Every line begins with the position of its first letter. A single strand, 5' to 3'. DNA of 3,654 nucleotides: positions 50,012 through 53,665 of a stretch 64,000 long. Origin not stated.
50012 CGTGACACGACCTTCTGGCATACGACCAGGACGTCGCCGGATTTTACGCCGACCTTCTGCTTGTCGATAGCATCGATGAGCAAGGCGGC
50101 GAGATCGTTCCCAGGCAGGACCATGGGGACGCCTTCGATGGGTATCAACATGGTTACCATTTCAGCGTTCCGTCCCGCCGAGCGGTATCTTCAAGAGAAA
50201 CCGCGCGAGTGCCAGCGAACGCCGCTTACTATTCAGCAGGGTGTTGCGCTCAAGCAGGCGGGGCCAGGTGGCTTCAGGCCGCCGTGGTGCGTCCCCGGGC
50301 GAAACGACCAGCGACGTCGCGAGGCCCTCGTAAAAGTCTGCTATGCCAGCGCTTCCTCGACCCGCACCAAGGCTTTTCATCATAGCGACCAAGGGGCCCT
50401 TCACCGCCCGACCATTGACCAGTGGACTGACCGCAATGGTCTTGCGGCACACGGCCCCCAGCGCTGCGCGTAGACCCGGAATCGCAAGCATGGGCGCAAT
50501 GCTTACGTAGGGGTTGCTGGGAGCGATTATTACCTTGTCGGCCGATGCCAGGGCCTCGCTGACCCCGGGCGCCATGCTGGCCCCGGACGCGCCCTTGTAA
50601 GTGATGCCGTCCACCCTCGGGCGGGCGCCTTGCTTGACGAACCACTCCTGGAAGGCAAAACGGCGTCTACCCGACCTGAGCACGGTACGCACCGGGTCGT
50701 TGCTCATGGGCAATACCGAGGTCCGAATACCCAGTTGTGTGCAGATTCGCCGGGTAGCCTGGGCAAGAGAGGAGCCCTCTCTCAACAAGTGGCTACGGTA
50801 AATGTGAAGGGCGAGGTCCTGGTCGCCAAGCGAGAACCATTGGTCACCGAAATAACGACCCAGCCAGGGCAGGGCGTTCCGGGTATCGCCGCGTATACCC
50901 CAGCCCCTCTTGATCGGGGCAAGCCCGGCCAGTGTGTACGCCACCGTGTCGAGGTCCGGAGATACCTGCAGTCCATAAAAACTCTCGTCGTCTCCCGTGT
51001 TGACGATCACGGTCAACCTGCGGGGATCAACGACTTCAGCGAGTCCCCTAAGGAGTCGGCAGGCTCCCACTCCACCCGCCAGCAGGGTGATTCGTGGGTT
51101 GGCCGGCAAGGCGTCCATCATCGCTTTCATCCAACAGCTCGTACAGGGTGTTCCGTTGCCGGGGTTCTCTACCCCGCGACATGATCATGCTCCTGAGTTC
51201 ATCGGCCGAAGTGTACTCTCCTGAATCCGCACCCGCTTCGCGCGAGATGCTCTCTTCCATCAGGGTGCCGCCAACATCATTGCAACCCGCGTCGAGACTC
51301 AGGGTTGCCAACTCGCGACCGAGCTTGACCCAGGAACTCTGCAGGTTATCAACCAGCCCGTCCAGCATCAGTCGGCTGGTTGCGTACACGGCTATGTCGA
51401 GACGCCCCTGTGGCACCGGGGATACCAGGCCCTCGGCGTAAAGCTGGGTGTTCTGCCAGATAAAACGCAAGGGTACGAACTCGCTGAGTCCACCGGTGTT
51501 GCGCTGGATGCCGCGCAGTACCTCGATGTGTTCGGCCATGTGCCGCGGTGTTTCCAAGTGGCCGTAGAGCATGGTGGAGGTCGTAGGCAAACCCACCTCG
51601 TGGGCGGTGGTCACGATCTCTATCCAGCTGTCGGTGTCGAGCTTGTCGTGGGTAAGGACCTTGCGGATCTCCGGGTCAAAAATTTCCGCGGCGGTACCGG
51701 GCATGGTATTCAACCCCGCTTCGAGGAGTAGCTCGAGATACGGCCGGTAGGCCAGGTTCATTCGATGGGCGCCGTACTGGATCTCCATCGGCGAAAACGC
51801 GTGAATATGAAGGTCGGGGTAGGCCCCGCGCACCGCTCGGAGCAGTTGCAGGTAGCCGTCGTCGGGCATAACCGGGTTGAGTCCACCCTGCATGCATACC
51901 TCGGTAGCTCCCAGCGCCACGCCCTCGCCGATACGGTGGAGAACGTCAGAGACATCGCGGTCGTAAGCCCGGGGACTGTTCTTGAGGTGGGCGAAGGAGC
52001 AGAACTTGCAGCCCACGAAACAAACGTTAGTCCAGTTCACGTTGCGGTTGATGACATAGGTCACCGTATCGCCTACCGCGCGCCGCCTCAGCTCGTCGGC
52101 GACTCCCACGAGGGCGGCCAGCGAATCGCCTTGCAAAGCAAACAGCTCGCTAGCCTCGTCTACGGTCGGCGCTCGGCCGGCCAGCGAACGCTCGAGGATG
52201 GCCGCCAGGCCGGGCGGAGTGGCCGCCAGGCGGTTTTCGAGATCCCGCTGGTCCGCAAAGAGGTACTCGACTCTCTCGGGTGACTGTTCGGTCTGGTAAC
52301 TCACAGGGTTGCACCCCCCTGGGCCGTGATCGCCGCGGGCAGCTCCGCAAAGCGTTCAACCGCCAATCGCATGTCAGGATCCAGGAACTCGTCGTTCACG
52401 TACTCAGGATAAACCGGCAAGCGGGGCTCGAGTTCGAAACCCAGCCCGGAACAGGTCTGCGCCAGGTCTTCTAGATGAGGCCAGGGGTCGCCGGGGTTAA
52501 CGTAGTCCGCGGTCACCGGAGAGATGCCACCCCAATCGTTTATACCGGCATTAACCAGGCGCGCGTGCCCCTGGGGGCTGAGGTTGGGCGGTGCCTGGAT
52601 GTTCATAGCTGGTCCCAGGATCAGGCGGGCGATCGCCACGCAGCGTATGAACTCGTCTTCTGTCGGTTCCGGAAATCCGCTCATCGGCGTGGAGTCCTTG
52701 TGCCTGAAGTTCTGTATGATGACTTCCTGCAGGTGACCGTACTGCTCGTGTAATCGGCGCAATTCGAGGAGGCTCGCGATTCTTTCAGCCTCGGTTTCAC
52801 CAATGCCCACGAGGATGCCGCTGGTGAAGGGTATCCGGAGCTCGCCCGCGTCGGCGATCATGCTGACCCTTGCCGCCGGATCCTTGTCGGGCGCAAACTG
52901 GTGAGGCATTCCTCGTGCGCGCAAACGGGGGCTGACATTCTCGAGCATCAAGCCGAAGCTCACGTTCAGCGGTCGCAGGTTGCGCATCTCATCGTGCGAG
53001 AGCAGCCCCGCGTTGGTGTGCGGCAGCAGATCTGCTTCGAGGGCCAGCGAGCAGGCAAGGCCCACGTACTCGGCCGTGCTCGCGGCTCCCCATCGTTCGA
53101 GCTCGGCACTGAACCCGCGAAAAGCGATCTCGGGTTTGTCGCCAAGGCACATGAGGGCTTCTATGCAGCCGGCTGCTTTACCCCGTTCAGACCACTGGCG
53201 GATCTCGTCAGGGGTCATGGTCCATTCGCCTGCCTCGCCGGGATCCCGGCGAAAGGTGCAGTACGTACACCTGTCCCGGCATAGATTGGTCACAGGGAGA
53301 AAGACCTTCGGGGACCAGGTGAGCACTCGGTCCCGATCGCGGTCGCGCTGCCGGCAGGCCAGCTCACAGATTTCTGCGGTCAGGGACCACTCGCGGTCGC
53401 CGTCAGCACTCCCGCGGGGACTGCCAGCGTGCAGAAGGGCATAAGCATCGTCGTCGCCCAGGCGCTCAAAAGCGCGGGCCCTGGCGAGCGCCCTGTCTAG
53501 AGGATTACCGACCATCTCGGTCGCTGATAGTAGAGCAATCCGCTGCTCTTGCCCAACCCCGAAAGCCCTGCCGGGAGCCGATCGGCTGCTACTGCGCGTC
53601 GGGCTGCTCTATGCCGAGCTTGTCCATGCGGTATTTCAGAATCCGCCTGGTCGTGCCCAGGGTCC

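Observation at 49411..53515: Coenzyme F420 biosynthesis cluster with split cofG/cofH and no cofC, plus a Ddn-like F420H2-dependent reductase elsewhere in the window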

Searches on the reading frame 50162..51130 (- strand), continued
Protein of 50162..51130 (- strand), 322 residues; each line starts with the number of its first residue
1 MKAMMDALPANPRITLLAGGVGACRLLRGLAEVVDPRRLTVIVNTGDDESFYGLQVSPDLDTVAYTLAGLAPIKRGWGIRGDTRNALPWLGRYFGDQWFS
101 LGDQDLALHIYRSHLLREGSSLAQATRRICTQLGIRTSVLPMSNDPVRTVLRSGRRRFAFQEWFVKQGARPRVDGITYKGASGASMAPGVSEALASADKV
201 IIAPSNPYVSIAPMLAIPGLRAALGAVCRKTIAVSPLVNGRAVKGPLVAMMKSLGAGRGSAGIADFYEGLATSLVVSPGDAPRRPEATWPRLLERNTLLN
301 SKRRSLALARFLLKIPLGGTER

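Call 59: find_encoding_contigs(protein=P0373, flank=10000, max_places=1)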
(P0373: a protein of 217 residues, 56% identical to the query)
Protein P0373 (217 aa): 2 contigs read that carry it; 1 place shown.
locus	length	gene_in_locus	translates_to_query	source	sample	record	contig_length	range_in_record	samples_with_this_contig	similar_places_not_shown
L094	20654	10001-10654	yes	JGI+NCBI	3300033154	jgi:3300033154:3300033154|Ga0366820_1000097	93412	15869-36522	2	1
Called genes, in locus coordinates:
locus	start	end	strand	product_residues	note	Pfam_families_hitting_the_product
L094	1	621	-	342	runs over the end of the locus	PF01073:3Beta_HSD, PF01370:Epimerase, PF02719:Polysacc_synt_2 (weak), PF04321:RmlD_sub_bind, PF05368:NmrA, PF07993:NAD_binding_4, PF13460:NAD_binding_10, PF16363:GDP_Man_Dehyd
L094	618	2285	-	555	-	PF00501:AMP-binding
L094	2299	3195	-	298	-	PF00561:Abhydrolase_1, PF10230:LIDHydrolase (weak), PF12146:Hydrolase_4, PF12697:Abhydrolase_6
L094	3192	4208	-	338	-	PF08541:ACP_syn_III_C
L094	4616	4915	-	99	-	PF13683:rve_3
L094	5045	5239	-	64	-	-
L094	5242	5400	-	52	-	-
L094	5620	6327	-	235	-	PF00932:LTD (weak)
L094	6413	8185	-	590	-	-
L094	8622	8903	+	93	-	-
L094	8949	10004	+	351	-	PF01933:CofD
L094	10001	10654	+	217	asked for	PF01983:CofC, PF12804:NTP_transf_3 (weak)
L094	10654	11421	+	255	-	PF01996:F420_ligase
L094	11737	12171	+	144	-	PF01957:NfeD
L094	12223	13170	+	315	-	PF01145:Band_7, PF16200:Band_7_C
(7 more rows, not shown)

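Call 60: find_encoding_contigs(protein=P0385, flank=10000, max_places=1)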
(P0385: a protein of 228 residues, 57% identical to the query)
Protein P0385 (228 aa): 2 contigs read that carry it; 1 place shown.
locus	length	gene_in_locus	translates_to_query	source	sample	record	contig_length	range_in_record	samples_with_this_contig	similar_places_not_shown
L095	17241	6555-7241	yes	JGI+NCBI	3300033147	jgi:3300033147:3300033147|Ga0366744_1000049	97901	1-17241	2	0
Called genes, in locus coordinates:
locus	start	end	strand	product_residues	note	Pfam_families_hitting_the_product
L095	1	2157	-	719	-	PF13620:CarboxypepD_reg, PF13715:CarbopepD_reg_2 (weak), PF14522:Cytochrome_C7 (faint)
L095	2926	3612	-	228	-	-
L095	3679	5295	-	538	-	-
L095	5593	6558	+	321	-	PF01933:CofD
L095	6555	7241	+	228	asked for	PF01983:CofC, PF12804:NTP_transf_3 (weak)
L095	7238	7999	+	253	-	PF01996:F420_ligase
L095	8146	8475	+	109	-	-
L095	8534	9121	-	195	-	PF03193:RsgA_GTPase (faint), PF00009:GTP_EFTU (faint), PF01926:MMR_HSR1, PF02421:FeoB_N, PF00350:Dynamin_N (faint)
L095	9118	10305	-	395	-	PF00155:Aminotran_1_2, PF01053:Cys_Met_Meta_PP (faint), PF01041:DegT_DnrJ_EryC1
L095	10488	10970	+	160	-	PF03100:CcmE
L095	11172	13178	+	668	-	PF01578:Cytochrom_C_asm, PF16327:CcmF_C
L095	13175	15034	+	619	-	-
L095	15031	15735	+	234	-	PF00005:ABC_tran, PF13304:AAA_21 (faint)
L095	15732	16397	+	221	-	PF01061:ABC2_membrane, PF03379:CcmB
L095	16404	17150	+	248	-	PF01578:Cytochrom_C_asm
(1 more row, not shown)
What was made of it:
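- On Complete F420 biosynthesis pathway: The two hits I checked are of the Myxococcota-type cofD-cofC-cofE arrangement (calls 59, 60).
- Tried and rejected: The two 'Deltaproteobacteria' hits I looked up have the Myxococcota-type cofD-cofC-cofE arrangement (calls 59, 60).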

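Call 61: search_solved_structures(query=window:50162-51130:-, max_evalue=0.001, show_alignments=1)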
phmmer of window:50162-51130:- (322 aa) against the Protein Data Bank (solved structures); distinct sequences matched with E-value up to 0.001: 4.
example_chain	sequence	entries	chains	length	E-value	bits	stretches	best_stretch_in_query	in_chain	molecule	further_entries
3c3d_A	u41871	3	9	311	2.6e-55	190.8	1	16-313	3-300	2-phospho-L-lactate transferase | LPPG:FO 2-phospho-L-lactate transferase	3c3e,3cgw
6uvx_B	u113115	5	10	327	3.8e-52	180.4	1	13-271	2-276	Phosphoenolpyruvate transferase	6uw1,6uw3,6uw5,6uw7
2hzb_A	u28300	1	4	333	0.0004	22.6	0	14-233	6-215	Hypothetical UPF0052 protein BH3568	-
2o2z_A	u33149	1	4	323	0.00042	22.6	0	15-233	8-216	hypothetical protein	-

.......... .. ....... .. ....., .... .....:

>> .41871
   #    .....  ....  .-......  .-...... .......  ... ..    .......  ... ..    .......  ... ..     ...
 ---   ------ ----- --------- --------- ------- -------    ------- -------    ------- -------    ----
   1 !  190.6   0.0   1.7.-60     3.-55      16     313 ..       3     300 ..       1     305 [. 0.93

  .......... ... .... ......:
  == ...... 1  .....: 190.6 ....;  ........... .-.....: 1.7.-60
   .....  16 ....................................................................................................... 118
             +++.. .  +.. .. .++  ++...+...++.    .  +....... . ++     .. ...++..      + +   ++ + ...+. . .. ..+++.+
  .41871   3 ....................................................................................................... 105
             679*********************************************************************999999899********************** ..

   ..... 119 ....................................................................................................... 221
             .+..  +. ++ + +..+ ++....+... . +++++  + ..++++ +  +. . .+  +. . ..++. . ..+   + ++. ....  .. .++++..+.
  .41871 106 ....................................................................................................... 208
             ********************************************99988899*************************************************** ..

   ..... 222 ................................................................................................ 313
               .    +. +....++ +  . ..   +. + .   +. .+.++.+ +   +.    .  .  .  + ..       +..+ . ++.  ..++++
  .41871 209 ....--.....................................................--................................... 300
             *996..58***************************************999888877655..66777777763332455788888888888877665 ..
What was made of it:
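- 50162..51130 (-): cofD, transferase that joins the activated side-chain precursor to FO to give F420-0, 322 aa. PDB matches: 3C3D CofD E 2.6e-55 over residues 16-313, and 6UVX FbiA E 3.8e-52 (call 61).
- On CofD / FbiA (TIGR01819): 3C3D matches at E 2.6e-55 and 6UVX at 3.8e-52, against 4e-4 for 2HZB and 2O2Z (call 61).
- Closest known: Mycobacterial Fbi pathway. Same: CofD matches M. smegmatis FbiA (6UVX) at E 3.8e-52 (call 61).
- PDB CofD and FbiA match at E 1e-55 and 1e-52, against 4e-4 for YvcK-type structures (call 61).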

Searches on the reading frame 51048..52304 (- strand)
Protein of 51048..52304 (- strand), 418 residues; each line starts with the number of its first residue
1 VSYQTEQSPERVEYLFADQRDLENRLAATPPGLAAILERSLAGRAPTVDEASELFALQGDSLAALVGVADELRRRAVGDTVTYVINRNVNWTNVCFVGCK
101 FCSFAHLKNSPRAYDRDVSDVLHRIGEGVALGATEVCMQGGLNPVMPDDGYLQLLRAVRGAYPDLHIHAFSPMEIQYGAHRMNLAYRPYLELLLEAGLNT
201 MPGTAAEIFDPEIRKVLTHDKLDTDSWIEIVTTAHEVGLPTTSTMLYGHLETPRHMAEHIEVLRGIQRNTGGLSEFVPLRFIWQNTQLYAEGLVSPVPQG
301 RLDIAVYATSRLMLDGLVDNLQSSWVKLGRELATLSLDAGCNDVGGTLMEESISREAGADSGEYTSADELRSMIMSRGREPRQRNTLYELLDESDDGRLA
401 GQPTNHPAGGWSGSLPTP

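Call 5: search_protein_families(library=ncbifam, proteins=[window:51048-52304:-])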
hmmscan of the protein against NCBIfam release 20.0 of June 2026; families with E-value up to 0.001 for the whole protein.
window:51048-52304:- (418 aa): 13 families
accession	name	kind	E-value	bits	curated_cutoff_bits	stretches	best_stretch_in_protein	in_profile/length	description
NF006687.0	PRK09234.1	equivalog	3.6e-140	468.7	1018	1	33-393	479-839/849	bifunctional FO biosynthesis protein CofGH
TIGR03551.1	F420_cofH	equivalog_domain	1.1e-135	451.9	374.1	1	49-389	4-343/345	5-amino-6-(D-ribitylamino)uracil--L-tyrosine 4-hydroxyphenyl transferase CofH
NF005609.0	PRK07360.1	equivalog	1.6e-128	428.7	426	1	34-393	9-370/374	7,8-didemethyl-8-hydroxy-5-deazariboflavin synthase subunit CofH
TIGR00423.1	TIGR00423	subfamily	2.2e-107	358.9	260.25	1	81-391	1-310/310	CofH family radical SAM protein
TIGR03699.1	menaquin_MqnC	equivalog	3.6e-96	322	428.1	1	50-390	7-341/342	cyclic dehypoxanthinyl futalosine synthase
TIGR03700.1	mena_SCO4494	equivalog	2e-90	303.2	434.55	1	38-389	3-349/351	aminofutalosine synthase MqnE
NF006277.0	PRK08445.1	equivalog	1.4e-71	241.2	576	1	57-392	13-346/348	dehypoxanthine futalosine cyclase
NF006276.0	PRK08444.1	equivalog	4e-67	226.7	560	1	48-392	15-351/353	aminofutalosine synthase MqnE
NF004580.0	PRK05926.1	equivalog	6.3e-49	167.1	583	1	33-382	15-363/370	hypothetical protein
TIGR03956.1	rSAM_HydE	equivalog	5.8e-09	35.6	254.6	1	60-278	26-231/340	[FeFe] hydrogenase H-cluster radical SAM maturase HydE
TIGR03550.1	F420_cofG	equivalog_domain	1.6e-08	34.1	213.35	1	225-347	149-266/322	7,8-didemethyl-8-hydroxy-5-deazariboflavin synthase CofG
NF004884.0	PRK06245.1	equivalog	2.3e-08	33.3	209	0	76-141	6-69/340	7,8-didemethyl-8-hydroxy-5-deazariboflavin synthase subunit CofG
TIGR00433.2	bioB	equivalog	0.00049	19.4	225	0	47-138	4-96/307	biotin synthase BioB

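Call 6: search_protein_families(library=pfam, proteins=[window:51048-52304:-])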
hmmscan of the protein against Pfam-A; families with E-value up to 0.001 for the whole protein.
window:51048-52304:- (418 aa): 2 families
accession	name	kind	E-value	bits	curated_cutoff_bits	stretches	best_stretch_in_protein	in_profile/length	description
PF04055.27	Radical_SAM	-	9.1e-18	65.4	29.5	1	89-262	1-165/166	Radical SAM superfamily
PF19288.4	CofH_C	-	8.1e-15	55.2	27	1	272-392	3-120/125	CofH/MqnC C-terminal region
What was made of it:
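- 51048..52304 (-): cofH, second radical-SAM subunit of FO synthase, 418 aa, with a 25-residue non-conserved C-terminal tail. TIGR03551 451.9 bits (cut-off 374), Radical_SAM plus CofH_C (calls 5, 6).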

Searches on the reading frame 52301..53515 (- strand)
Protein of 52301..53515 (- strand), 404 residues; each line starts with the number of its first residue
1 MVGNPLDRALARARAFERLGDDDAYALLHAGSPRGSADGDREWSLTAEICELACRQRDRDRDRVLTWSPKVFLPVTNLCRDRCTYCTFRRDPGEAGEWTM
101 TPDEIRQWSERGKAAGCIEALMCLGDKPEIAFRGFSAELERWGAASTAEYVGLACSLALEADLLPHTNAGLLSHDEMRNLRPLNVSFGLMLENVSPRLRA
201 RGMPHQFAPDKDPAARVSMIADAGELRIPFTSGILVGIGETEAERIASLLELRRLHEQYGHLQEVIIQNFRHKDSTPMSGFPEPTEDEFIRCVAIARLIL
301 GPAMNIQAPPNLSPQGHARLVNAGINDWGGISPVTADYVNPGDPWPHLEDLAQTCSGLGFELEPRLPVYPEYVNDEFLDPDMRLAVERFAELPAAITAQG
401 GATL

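Call 5: search_protein_families(library=ncbifam, proteins=[window:52301-53515:-])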
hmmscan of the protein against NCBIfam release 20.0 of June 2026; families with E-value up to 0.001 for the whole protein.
window:52301-53515:- (404 aa): 15 families
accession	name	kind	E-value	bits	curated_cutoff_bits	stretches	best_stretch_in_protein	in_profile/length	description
NF006687.0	PRK09234.1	equivalog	4.6e-129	432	1018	1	7-393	19-404/849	bifunctional FO biosynthesis protein CofGH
TIGR03550.1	F420_cofG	equivalog_domain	1.4e-128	428.6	213.35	1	66-386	1-321/322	7,8-didemethyl-8-hydroxy-5-deazariboflavin synthase CofG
NF004884.0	PRK06245.1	equivalog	6.6e-123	409.9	209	1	57-390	3-332/340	7,8-didemethyl-8-hydroxy-5-deazariboflavin synthase subunit CofG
NF005609.0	PRK07360.1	equivalog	1.5e-19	70.1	426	2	7-137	9-129/374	7,8-didemethyl-8-hydroxy-5-deazariboflavin synthase subunit CofH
TIGR03699.1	menaquin_MqnC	equivalog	5.3e-19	68.2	428.1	2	208-331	174-300/342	cyclic dehypoxanthinyl futalosine synthase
TIGR03551.1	F420_cofH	equivalog_domain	3.6e-18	65.5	374.1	1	47-330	17-300/345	5-amino-6-(D-ribitylamino)uracil--L-tyrosine 4-hydroxyphenyl transferase CofH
TIGR03700.1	mena_SCO4494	equivalog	4e-18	65.5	434.55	1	48-307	27-282/351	aminofutalosine synthase MqnE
TIGR00423.1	TIGR00423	subfamily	3.6e-17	62.6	260.25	2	217-330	148-265/310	CofH family radical SAM protein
TIGR03957.1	rSAM_HmdB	equivalog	1.7e-11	43.9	320.9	1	45-316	17-266/317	5,10-methenyltetrahydromethanopterin hydrogenase cofactor biosynthesis protein HmdB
TIGR00433.2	bioB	equivalog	2.6e-09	36.8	225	1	215-306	171-256/307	biotin synthase BioB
NF006277.0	PRK08445.1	equivalog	4.7e-07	29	576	1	64-308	37-279/348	dehypoxanthine futalosine cyclase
NF004580.0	PRK05926.1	equivalog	8.9e-07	28.5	583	1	17-107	26-106/370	hypothetical protein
TIGR03910.1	pyrrolys_PylB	equivalog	1.3e-06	27.6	348.2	1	223-308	196-275/347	methylornithine synthase PylB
NF006276.0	PRK08444.1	equivalog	3.5e-06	26.3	560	0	51-115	31-95/353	aminofutalosine synthase MqnE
TIGR03956.1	rSAM_HydE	equivalog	4.9e-05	22.7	254.6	0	73-119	53-99/340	[FeFe] hydrogenase H-cluster radical SAM maturase HydE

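Call 6: search_protein_families(library=pfam, proteins=[window:52301-53515:-])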
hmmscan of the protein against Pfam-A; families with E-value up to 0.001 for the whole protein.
window:52301-53515:- (404 aa): 1 family
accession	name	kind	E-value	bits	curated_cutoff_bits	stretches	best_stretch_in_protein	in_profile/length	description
PF04055.27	Radical_SAM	-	4.2e-13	50.2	29.5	1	74-248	2-162/166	Radical SAM superfamily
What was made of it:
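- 52301..53515 (-): cofG, radical-SAM subunit of FO (7,8-didemethyl-8-hydroxy-5-deazariboflavin) synthase, 404 aa. TIGR03550 428.6 bits (cut-off 213) and Pfam Radical_SAM (calls 5, 6).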
